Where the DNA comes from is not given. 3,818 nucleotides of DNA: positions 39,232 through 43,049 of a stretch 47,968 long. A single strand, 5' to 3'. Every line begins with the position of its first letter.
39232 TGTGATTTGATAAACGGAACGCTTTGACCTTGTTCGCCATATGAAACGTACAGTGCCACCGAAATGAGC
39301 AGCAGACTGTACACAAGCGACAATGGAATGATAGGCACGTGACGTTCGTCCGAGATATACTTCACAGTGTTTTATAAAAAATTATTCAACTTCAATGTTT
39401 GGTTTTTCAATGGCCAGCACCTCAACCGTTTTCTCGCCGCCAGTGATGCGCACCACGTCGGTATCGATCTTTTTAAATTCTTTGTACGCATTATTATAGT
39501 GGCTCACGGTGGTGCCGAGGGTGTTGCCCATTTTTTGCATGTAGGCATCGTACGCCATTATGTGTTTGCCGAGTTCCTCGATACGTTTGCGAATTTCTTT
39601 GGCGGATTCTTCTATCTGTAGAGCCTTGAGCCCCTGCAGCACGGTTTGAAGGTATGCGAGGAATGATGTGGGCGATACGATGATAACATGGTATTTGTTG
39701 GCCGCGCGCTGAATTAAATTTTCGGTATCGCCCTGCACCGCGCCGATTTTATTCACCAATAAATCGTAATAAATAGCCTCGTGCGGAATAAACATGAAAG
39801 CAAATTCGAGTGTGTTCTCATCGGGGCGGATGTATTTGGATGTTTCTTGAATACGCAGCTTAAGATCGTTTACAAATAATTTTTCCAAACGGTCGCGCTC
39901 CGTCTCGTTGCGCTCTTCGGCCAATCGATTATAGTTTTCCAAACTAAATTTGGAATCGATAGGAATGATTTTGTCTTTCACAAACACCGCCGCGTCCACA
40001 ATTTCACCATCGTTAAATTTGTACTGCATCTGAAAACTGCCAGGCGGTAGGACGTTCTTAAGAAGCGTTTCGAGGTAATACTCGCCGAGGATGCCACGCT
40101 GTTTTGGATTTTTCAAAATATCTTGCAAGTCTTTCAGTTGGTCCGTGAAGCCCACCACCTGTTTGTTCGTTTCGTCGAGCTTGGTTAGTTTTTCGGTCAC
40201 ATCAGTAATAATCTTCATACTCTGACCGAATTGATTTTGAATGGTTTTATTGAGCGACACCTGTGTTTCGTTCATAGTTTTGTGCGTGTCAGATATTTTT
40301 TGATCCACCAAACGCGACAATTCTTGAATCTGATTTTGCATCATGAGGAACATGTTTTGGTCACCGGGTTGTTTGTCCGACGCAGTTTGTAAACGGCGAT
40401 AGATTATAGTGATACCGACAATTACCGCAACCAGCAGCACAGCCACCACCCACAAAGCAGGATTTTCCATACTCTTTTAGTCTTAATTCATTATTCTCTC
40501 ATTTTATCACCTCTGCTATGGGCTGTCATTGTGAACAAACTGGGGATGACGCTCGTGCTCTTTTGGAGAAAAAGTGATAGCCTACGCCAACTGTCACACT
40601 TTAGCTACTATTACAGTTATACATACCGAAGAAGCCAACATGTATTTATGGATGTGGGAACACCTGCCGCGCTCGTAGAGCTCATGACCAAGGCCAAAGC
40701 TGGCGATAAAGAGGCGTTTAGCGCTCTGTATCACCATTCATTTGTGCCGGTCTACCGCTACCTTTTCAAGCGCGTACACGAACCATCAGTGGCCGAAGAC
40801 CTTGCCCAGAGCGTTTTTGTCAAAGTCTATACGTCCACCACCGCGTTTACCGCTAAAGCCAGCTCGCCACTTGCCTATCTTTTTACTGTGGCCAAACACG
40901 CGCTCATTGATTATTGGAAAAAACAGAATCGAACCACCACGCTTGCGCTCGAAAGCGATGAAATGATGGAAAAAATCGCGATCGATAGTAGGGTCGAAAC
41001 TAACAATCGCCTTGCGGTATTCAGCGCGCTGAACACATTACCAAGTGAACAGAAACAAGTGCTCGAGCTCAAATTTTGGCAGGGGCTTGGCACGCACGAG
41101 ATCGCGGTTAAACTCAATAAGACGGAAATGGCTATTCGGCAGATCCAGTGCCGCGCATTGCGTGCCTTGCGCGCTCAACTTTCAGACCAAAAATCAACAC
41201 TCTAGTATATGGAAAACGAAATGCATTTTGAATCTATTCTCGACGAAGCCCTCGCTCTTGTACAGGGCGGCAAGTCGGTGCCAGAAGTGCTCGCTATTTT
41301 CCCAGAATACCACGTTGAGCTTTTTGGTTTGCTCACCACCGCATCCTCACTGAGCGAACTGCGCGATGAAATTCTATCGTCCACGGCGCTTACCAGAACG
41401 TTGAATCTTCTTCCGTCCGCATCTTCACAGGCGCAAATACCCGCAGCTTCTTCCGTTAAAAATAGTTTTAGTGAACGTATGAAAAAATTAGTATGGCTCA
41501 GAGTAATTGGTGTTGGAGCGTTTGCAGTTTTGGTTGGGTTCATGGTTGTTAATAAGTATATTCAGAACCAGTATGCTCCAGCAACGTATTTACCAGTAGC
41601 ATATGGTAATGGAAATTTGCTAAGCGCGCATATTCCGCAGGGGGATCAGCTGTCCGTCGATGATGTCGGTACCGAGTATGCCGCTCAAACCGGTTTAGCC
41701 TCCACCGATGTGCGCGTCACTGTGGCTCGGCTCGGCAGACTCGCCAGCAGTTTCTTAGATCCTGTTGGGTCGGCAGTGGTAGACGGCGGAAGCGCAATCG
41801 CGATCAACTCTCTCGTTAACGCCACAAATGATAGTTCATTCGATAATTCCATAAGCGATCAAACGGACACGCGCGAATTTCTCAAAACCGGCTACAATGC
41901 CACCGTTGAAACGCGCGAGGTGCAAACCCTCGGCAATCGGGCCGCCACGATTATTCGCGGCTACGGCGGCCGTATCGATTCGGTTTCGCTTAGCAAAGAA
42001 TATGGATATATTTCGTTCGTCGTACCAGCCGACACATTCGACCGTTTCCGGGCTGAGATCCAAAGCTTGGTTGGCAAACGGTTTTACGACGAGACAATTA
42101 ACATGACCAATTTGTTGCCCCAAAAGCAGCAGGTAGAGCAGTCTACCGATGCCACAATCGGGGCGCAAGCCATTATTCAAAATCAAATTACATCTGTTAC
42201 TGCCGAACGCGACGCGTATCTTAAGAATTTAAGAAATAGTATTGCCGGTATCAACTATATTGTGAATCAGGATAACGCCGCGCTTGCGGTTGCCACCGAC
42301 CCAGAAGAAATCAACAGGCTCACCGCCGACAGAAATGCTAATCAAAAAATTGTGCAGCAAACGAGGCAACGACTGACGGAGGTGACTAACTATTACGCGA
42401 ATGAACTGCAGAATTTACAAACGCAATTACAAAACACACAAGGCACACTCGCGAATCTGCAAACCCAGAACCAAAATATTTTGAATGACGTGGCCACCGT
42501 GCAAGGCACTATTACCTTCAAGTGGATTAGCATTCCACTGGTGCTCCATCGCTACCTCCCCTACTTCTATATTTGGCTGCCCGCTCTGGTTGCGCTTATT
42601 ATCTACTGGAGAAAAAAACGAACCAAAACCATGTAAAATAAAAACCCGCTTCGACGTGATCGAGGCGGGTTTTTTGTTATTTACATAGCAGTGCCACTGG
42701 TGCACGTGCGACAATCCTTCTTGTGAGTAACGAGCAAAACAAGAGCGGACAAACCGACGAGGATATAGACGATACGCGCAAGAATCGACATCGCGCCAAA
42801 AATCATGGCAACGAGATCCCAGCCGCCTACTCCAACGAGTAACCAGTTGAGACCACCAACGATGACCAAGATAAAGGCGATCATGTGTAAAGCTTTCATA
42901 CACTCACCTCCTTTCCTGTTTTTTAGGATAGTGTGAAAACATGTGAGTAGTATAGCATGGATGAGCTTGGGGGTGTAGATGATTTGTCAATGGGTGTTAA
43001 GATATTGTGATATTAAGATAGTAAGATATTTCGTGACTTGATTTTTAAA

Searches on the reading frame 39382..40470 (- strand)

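Call 15: search_protein_families(library=pfam, proteins=[window:39382-40470:-], max_evalue=0.00001)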
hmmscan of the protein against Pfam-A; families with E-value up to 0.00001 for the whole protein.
window:39382-40470:- (362 aa): 1 family
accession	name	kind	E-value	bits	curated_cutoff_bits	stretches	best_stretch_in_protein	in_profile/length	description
PF02646.22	RmuC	-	2.1e-52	178.5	26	1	57-333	1-271/291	RmuC family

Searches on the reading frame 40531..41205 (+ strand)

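Call 8: search_protein_families(library=pfam, proteins=[window:40531-41205:+], max_evalue=0.1)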
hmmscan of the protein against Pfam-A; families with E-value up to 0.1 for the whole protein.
window:40531-41205:+ (224 aa): 4 families
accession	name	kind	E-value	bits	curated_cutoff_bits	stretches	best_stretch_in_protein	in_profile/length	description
PF04542.20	Sigma70_r2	-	4.8e-14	52.3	24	1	73-135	8-71/71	Sigma-70 region 2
PF04545.22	Sigma70_r4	-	6.4e-13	48.4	24.1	1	166-215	1-50/50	Sigma-70, region 4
PF08281.18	Sigma70_r4_2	-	1.5e-09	37.8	25.7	1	162-213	3-54/54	Sigma-70, region 4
PF07638.17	Sigma70_ECF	-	4.1e-05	24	21.1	1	49-219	5-181/185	ECF sigma factor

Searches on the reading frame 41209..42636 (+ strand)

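Call 8: search_protein_families(library=pfam, proteins=[window:41209-42636:+], max_evalue=0.1)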
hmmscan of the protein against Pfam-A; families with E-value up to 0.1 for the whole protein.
window:41209-42636:+ (475 aa): 1 family
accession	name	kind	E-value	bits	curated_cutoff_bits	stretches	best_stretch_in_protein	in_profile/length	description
PF14257.11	DUF4349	-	0.0002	21.2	27.7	1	229-321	7-92/213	Domain of unknown function (DUF4349)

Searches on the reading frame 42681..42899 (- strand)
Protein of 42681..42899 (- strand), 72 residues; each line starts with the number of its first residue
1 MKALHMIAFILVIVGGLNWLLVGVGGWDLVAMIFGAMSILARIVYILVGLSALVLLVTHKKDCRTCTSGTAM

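Call 8: search_protein_families(library=pfam, proteins=[window:42681-42899:-], max_evalue=0.1)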
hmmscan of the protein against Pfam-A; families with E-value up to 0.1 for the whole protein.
window:42681-42899:- (72 aa): 2 families
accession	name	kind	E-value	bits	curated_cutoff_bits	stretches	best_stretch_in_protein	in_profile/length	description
PF04070.17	DUF378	-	7.4e-20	71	25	1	2-57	1-57/60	Domain of unknown function (DUF378)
PF10588.14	NADH-G_4Fe-4S_3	-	0.098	12.7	27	0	55-68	8-21/40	NADH-ubiquinone oxidoreductase-G iron-sulfur binding region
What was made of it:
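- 42681..42899 (-): DUF378 membrane protein: conserved left flank of the slot. Pfam DUF378 71 bits (call 8).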
